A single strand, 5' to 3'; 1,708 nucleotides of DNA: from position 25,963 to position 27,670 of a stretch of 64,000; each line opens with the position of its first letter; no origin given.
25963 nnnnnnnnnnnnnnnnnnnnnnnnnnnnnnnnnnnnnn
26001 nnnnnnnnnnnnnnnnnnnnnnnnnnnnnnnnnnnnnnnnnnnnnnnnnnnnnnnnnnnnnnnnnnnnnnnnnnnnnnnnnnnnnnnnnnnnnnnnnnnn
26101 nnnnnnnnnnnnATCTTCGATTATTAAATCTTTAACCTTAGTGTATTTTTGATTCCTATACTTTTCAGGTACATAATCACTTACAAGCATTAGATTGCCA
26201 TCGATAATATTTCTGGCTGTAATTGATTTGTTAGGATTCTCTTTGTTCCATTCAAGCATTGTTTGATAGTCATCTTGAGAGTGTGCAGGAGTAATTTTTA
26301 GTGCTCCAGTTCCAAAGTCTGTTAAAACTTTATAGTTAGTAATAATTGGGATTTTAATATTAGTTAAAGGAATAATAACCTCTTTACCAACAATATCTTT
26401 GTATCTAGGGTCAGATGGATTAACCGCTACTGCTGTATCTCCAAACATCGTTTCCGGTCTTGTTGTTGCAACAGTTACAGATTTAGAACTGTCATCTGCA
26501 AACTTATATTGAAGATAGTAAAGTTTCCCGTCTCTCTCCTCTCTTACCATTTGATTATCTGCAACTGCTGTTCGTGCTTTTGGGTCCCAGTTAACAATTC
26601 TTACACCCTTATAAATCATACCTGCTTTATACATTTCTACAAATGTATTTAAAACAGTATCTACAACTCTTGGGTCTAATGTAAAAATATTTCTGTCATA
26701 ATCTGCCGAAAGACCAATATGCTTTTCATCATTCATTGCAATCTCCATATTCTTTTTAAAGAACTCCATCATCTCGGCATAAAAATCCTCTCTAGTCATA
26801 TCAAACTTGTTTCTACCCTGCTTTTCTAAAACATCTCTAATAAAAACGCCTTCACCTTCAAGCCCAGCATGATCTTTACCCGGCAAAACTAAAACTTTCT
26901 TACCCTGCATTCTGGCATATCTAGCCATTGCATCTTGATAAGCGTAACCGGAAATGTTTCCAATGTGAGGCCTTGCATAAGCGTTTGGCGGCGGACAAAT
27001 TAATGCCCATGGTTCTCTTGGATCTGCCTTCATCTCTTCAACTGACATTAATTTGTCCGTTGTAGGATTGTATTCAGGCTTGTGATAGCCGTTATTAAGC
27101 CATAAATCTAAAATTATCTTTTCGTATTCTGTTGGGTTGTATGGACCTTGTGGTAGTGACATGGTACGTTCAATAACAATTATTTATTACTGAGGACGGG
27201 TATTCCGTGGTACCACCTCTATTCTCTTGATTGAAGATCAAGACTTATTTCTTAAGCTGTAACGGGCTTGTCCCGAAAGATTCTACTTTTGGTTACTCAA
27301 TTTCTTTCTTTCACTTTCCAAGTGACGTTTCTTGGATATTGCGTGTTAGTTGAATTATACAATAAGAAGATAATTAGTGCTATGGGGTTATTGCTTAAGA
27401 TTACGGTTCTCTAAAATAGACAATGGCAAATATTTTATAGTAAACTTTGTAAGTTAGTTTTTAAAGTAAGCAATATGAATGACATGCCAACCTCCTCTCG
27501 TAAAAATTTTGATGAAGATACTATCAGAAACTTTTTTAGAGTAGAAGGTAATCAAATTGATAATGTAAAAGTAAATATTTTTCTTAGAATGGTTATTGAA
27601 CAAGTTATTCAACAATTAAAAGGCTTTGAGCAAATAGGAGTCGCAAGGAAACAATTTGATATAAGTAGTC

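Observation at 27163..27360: T-box-like antiterminator in the valS leader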

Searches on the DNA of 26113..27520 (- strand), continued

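Call 92: search_rna_families(sources=[L094, L093, L091], threshold=evalue, max_evalue=10, show_alignments=1)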
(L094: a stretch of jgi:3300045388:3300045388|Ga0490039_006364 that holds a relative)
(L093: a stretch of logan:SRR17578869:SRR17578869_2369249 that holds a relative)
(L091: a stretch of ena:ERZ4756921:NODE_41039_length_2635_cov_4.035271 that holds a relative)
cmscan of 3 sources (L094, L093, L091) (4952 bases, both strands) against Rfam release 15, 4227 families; matches with E-value up to 10: 9.
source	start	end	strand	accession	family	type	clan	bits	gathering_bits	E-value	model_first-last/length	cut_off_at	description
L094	628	767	+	RF00230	T-box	Cis-reg; leader;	-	49.6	93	5.5e-09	1-219/219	no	T-box leader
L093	1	72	+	RF00230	T-box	Cis-reg; leader;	-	47.4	93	2.1e-08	146-219/219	5'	T-box leader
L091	779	891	-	RF02822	Srn266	Gene; sRNA;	-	22.7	63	2.5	1-112/112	no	Streptococcus RNA 266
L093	1017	1100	+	RF02418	Spd-sr07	Gene; sRNA;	-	20.9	55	9.2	1-63/63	no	Streptococcus sRNA Spd-sr07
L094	1424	1502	+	RF03387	mir-1902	Gene; miRNA;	-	19.3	80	3.7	1-79/79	no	mir-1902 microRNA precursor family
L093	549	623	+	RF00530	snoMe28S-Cm2645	Gene; snRNA; snoRNA; CD-box;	CL00069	19.1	48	3.7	1-75/75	no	Small nucleolar RNA Me28S-Cm2645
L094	1195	1265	+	RF00530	snoMe28S-Cm2645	Gene; snRNA; snoRNA; CD-box;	CL00069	18.9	48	4.1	1-75/75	no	Small nucleolar RNA Me28S-Cm2645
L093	220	246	+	RF03001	leuA-Halobacteria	Cis-reg;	-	17.2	47.9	4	1-53/53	no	leuA-Halobacteria RNA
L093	404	511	-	RF02150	MESTIT1_3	Gene; lncRNA;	-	16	60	6.1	1-99/99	no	MEST intronic transcript 1, antisense RNA conserved region 3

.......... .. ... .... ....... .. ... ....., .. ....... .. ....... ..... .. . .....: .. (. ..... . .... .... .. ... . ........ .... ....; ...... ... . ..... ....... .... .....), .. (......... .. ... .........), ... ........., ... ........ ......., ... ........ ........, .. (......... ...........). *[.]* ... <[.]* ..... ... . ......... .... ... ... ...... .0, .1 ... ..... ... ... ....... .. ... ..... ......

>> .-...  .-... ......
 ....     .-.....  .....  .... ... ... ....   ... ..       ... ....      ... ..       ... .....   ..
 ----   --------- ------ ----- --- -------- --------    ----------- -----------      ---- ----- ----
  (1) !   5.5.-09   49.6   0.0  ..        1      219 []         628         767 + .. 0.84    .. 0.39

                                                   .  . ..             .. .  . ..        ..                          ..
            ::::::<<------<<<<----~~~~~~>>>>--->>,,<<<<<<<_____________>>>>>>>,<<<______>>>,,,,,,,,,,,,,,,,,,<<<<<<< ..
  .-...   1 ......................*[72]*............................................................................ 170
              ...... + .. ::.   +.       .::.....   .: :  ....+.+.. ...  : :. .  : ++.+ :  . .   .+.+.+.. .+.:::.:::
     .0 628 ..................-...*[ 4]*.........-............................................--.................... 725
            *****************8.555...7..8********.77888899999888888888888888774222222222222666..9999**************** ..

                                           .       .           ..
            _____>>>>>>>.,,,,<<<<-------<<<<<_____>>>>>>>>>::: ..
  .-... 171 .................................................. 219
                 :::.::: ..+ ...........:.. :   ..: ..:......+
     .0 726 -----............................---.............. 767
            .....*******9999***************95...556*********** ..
